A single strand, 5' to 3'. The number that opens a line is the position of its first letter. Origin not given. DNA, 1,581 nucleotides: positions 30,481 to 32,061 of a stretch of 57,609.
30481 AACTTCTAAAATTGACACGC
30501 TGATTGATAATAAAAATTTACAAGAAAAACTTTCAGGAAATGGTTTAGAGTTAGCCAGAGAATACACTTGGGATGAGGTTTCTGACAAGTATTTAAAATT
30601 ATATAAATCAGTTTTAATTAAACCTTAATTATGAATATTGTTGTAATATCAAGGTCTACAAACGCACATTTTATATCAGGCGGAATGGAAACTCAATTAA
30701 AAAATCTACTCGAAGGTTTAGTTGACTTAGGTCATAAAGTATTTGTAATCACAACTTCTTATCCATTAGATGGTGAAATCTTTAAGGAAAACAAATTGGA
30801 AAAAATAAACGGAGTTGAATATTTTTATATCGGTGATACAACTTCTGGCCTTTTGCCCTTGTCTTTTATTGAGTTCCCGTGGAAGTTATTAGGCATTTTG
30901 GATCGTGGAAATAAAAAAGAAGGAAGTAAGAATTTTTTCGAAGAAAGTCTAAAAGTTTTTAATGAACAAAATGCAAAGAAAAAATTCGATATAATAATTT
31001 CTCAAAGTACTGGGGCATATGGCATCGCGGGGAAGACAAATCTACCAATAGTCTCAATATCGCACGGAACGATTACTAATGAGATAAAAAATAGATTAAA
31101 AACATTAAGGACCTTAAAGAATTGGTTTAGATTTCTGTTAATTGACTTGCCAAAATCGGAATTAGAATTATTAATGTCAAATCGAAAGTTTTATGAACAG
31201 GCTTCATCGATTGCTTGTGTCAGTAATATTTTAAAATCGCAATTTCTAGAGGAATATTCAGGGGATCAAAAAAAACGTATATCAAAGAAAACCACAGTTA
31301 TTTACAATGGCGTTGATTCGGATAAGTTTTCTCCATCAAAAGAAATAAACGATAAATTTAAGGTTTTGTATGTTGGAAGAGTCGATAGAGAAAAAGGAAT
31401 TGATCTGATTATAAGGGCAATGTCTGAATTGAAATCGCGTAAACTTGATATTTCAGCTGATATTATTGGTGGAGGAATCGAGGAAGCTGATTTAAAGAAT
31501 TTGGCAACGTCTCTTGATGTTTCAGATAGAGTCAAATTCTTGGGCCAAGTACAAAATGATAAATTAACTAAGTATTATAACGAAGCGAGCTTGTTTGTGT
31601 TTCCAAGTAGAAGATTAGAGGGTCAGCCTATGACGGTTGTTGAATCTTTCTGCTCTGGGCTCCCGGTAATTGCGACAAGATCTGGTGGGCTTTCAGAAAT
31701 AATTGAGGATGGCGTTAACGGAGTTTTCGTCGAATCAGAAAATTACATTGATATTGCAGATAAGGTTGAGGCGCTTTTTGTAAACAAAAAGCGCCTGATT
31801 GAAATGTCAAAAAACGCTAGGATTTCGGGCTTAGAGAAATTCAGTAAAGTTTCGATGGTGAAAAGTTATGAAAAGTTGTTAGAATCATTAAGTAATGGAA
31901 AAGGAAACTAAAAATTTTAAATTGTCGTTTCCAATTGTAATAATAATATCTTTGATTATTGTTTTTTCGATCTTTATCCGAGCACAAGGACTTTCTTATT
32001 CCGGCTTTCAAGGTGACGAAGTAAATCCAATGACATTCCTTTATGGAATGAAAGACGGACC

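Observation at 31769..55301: A class of GC-rich perfect stem-loops overprinted on coding sequence, concentrated in the glycan operon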

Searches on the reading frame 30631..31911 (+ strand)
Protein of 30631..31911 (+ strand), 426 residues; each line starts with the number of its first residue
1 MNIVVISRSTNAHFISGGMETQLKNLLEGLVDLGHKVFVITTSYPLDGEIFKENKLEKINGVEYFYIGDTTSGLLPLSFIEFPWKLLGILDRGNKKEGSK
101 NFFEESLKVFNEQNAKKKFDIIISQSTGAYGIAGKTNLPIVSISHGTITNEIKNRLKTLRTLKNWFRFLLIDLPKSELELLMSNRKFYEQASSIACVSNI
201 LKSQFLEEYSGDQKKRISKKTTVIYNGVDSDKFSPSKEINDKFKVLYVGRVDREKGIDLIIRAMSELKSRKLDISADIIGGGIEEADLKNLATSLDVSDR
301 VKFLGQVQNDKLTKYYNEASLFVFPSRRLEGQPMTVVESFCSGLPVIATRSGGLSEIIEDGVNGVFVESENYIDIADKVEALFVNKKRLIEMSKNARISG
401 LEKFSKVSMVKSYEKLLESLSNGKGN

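Call 7: search_protein_families(library=pfam, proteins=[window:30631-31911:+])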
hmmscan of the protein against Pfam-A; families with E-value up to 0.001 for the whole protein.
window:30631-31911:+ (426 aa): 6 families
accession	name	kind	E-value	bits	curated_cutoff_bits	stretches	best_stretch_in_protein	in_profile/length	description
PF00534.26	Glycos_transf_1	-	3.6e-42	144.2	26.4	1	232-397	4-170/172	Glycosyl transferases group 1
PF13692.12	Glyco_trans_1_4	-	2.1e-34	119.3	27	1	243-383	2-140/142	Glycosyl transferases group 1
PF20706.3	GT4-conflict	-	9.4e-15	54.9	26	1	184-365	140-327/385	Family 4 Glycosyltransferase in conflict systems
PF13439.12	Glyco_transf_4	-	2.9e-14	53.9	28.5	1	17-231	2-169/170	Glycosyltransferase Family 4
PF13579.12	Glyco_trans_4_4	-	7.3e-05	23.6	29.7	1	17-205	1-142/158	Glycosyl transferase 4-like domain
PF13524.12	Glyco_trans_1_2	-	0.00035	21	25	1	272-397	13-126/144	Glycosyl transferase-like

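Call 60: find_homologous_proteins(query=window:30631-31911:+, max_evalue=1e-80)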
Query window:30631-31911:+ (426 aa): 34 proteins with E <= 1e-80 among 8000 candidates.
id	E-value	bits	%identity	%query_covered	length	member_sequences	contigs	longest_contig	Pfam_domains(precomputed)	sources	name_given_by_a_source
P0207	3.5e-271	917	100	100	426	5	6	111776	PF00534.27,PF13439.13,PF20706.4,PF13692.13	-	-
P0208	2.0e-224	763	81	100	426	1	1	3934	PF00534.27,PF13439.13,PF20706.4,PF13692.13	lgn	-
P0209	2.6e-206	704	75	100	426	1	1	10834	PF00534.27,PF13524.13,PF13439.13,PF20706.4,PF13692.13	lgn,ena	-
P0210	2.6e-193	661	70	100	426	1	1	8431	PF00534.27,PF13439.13,PF20706.4,PF13692.13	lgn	-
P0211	6.3e-191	653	71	99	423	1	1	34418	PF00534.27,PF13439.13,PF20706.4,PF13692.13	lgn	-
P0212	3.9e-189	647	70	100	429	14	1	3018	PF00534.27,PF13439.13,PF20706.4,PF13692.13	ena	-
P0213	7.1e-122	426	52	99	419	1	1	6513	PF00534.27,PF13579.13,PF13524.13,PF13439.13,PF20706.4,PF13692.13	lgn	-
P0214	4.9e-120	419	51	99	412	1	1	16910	PF00534.27,PF13579.13,PF13524.13,PF13439.13,PF20706.4,PF13692.13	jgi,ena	-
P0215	6.2e-118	413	51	100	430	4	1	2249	PF00534.27,PF13524.13,PF13439.13,PF20706.4,PF13692.13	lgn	-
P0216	2.4e-117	411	48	99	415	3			PF00534.27,PF13524.13,PF13439.13,PF20706.4,PF13692.13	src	-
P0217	2.2e-112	394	49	98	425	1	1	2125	PF00534.27,PF13524.13,PF13439.13,PF20706.4,PF13692.13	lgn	-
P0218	3.5e-112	394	46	99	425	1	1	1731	PF00534.27,PF13579.13,PF13524.13,PF13439.13,PF20706.4,PF13692.13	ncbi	-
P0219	2.2e-109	384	47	99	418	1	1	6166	PF00534.27,PF13579.13,PF13524.13,PF13439.13,PF20706.4,PF13692.13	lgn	-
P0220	3.9e-109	384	48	98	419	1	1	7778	PF00534.27,PF13439.13,PF20706.4,PF13692.13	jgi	-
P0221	1.7e-107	378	47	98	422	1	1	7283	PF00534.27,PF13524.13,PF13439.13,PF20706.4,PF13692.13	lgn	-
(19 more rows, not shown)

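Call 61: find_encoding_contigs(protein=P0208, flank=10000, max_places=1)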
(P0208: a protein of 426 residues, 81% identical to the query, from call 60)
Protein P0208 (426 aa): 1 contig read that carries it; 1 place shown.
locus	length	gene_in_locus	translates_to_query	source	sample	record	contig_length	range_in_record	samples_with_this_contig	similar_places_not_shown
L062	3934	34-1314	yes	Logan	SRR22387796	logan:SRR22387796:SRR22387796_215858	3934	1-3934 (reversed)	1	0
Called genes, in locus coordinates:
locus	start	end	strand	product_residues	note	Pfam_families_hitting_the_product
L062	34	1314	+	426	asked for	PF13439:Glyco_transf_4, PF20706:GT4-conflict, PF00534:Glycos_transf_1, PF13692:Glyco_trans_1_4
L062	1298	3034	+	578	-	PF13231:PMT_2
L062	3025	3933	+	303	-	?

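Call 62: find_encoding_contigs(protein=P0209, flank=10000, max_places=1)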
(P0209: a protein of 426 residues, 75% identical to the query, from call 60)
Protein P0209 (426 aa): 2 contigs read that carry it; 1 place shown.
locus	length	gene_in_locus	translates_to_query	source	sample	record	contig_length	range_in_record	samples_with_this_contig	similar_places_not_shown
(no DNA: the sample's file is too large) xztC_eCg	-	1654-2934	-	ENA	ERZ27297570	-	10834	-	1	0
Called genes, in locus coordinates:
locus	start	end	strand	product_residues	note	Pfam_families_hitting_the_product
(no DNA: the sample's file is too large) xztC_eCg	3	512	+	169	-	?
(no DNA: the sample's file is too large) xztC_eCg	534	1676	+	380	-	PF13477:Glyco_trans_4_2 (weak), PF13439:Glyco_transf_4, PF13579:Glyco_trans_4_4, PF20706:GT4-conflict, PF00534:Glycos_transf_1, PF13692:Glyco_trans_1_4, PF13524:Glyco_trans_1_2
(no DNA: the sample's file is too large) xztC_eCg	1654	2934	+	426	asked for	PF13439:Glyco_transf_4, PF20706:GT4-conflict, PF00534:Glycos_transf_1, PF13692:Glyco_trans_1_4, PF13524:Glyco_trans_1_2 (weak)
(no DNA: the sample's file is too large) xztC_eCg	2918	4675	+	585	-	PF02366:PMT (weak), PF13231:PMT_2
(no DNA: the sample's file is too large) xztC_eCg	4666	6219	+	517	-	PF02366:PMT, PF13231:PMT_2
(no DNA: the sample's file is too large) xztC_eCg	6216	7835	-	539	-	PF13231:PMT_2 (weak)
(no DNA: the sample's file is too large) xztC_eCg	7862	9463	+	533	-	-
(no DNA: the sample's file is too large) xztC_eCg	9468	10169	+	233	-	PF00535:Glycos_transf_2, PF10111:Glyco_tranf_2_2 (weak), PF13641:Glyco_tranf_2_3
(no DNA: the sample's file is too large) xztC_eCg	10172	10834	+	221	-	?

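Call 63: find_encoding_contigs(protein=P0211, flank=10000, max_places=1)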
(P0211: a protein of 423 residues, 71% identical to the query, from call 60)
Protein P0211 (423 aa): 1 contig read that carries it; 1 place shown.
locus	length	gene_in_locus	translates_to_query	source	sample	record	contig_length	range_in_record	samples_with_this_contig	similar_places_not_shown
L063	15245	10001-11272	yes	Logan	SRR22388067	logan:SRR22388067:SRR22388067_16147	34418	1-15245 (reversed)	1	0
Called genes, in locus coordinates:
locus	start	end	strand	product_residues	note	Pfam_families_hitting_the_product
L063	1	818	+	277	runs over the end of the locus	PF00188:CAP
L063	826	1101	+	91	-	-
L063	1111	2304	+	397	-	PF00535:Glycos_transf_2, PF04138:GtrA_DPMS_TM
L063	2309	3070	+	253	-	PF00535:Glycos_transf_2, PF10111:Glyco_tranf_2_2 (weak), PF13641:Glyco_tranf_2_3 (weak)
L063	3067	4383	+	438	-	PF03721:UDPG_MGDP_dh_N, PF03807:F420_oxidored (faint), PF00984:UDPG_MGDP_dh, PF03720:UDPG_MGDP_dh_C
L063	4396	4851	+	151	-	-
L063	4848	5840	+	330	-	PF00106:adh_short (weak), PF01073:3Beta_HSD, PF01370:Epimerase, PF02719:Polysacc_synt_2, PF04321:RmlD_sub_bind, PF07993:NAD_binding_4 (weak), PF13460:NAD_binding_10 (weak), PF16363:GDP_Man_Dehyd, +2 more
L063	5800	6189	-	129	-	-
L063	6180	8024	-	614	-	PF08439:Peptidase_M3_N, PF01432:Peptidase_M3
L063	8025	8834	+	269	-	PF00534:Glycos_transf_1, PF13692:Glyco_trans_1_4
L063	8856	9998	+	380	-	PF13477:Glyco_trans_4_2, PF13439:Glyco_transf_4, PF13579:Glyco_trans_4_4, PF20706:GT4-conflict, PF00534:Glycos_transf_1, PF13692:Glyco_trans_1_4, PF13524:Glyco_trans_1_2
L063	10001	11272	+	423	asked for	PF13439:Glyco_transf_4, PF20706:GT4-conflict, PF00534:Glycos_transf_1, PF13692:Glyco_trans_1_4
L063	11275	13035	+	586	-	PF13231:PMT_2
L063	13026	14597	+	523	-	PF02366:PMT, PF13231:PMT_2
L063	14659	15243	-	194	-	?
